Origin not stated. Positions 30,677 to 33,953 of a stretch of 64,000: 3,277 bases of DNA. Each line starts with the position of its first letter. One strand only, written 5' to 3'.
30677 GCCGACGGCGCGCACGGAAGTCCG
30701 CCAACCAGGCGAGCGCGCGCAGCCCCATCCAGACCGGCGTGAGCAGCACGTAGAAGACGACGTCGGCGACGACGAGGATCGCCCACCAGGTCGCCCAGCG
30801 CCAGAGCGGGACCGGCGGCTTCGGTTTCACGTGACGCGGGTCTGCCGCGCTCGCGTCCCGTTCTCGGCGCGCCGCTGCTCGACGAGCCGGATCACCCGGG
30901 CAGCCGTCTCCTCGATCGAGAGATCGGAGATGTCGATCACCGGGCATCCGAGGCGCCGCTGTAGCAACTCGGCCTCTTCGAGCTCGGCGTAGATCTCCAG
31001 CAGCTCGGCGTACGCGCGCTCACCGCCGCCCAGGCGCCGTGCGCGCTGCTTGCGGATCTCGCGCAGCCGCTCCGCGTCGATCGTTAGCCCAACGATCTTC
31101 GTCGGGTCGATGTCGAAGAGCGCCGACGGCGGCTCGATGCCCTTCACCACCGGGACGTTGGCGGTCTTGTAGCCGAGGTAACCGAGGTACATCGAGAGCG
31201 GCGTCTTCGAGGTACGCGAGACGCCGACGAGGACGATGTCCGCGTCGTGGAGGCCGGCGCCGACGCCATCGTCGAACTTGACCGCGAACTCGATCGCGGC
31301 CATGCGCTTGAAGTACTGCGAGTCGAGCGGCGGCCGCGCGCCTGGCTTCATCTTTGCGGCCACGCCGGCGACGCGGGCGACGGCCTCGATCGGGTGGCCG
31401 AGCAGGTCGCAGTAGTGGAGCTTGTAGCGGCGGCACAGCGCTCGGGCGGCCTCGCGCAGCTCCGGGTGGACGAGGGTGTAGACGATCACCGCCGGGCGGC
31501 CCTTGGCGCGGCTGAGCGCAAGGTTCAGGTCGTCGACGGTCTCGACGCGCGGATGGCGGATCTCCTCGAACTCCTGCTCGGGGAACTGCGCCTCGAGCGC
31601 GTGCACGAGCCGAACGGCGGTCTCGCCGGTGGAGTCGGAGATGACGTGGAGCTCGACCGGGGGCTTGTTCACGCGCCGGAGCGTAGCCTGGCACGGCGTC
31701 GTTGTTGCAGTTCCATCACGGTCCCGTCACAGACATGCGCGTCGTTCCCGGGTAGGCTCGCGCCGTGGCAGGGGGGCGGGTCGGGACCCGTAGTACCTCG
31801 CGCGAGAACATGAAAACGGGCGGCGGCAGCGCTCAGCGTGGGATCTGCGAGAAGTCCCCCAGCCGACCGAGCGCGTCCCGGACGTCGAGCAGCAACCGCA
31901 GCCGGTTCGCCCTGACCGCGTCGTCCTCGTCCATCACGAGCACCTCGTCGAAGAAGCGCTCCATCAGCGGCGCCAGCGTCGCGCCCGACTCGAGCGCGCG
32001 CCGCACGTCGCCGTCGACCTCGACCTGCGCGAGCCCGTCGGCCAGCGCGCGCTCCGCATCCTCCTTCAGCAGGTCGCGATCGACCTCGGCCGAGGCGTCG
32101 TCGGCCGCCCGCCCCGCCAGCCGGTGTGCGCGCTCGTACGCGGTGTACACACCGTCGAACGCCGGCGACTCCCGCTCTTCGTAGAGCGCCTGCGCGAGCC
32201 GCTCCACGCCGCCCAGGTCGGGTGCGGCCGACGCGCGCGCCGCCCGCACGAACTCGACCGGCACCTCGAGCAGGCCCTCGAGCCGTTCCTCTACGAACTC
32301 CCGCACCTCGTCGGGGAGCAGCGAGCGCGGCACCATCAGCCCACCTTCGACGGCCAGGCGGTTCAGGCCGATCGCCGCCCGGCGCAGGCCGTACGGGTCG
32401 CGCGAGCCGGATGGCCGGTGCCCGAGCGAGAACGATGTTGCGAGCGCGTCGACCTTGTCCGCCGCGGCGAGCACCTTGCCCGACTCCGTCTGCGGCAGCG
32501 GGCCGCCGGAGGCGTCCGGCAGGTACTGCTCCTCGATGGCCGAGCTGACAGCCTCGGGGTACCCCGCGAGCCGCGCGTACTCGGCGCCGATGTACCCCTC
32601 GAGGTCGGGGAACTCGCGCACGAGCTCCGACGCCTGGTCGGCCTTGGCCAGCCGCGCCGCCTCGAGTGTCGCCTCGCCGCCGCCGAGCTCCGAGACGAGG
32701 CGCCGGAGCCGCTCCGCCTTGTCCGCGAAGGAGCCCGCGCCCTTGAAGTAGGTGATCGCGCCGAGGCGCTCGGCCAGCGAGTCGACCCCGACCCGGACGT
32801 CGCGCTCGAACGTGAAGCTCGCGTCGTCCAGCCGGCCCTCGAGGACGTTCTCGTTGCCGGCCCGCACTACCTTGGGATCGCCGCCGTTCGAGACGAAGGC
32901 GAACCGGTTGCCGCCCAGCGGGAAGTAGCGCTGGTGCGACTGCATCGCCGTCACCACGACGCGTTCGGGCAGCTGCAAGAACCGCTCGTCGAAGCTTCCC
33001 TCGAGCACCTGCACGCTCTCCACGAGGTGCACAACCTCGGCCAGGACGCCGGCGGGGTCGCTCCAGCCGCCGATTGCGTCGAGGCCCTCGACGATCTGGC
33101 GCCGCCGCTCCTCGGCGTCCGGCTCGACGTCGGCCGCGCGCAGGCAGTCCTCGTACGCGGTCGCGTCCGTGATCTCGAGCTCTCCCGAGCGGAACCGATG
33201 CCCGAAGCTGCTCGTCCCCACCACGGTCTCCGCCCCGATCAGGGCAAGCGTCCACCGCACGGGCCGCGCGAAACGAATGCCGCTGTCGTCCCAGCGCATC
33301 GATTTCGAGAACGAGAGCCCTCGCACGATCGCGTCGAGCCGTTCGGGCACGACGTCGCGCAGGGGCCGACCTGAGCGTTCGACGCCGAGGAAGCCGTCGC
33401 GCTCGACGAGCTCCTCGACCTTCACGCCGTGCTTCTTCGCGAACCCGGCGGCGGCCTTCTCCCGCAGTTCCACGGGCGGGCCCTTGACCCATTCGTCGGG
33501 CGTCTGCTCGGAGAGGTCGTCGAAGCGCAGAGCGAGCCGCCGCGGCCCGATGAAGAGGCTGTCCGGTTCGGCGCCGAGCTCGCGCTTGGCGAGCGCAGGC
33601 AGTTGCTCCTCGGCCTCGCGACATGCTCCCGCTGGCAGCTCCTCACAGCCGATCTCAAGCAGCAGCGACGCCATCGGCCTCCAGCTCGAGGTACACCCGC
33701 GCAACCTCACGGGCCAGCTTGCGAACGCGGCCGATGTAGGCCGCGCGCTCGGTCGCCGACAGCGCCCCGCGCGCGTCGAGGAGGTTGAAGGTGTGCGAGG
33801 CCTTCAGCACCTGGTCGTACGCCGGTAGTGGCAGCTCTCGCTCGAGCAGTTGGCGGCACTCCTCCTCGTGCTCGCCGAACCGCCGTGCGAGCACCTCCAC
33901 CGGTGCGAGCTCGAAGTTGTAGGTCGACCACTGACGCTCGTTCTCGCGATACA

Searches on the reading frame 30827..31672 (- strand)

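Call 39: search_protein_families(library=pfam, proteins=[window:30827-31672:-])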
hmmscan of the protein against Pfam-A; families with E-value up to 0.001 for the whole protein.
window:30827-31672:- (281 aa): 1 family
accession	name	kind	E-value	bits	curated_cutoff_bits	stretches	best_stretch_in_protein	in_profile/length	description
PF03618.20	Kinase-PPPase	-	1.1e-85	287.9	23.5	1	8-261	1-256/256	Kinase/pyrophosphorylase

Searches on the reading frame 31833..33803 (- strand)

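Call 39: search_protein_families(library=pfam, proteins=[window:31833-33803:-])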
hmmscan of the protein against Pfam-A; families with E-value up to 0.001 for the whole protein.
window:31833-33803:- (656 aa): 2 families
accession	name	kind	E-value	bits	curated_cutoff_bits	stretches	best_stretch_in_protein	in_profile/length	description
PF02092.22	tRNA_synt_2f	-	8.6e-124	414.8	29.2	1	47-500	1-496/536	Glycyl-tRNA synthetase beta subunit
PF05746.21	DALR_1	-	3.6e-06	27.5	22.3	1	554-645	3-102/117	DALR anticodon binding domain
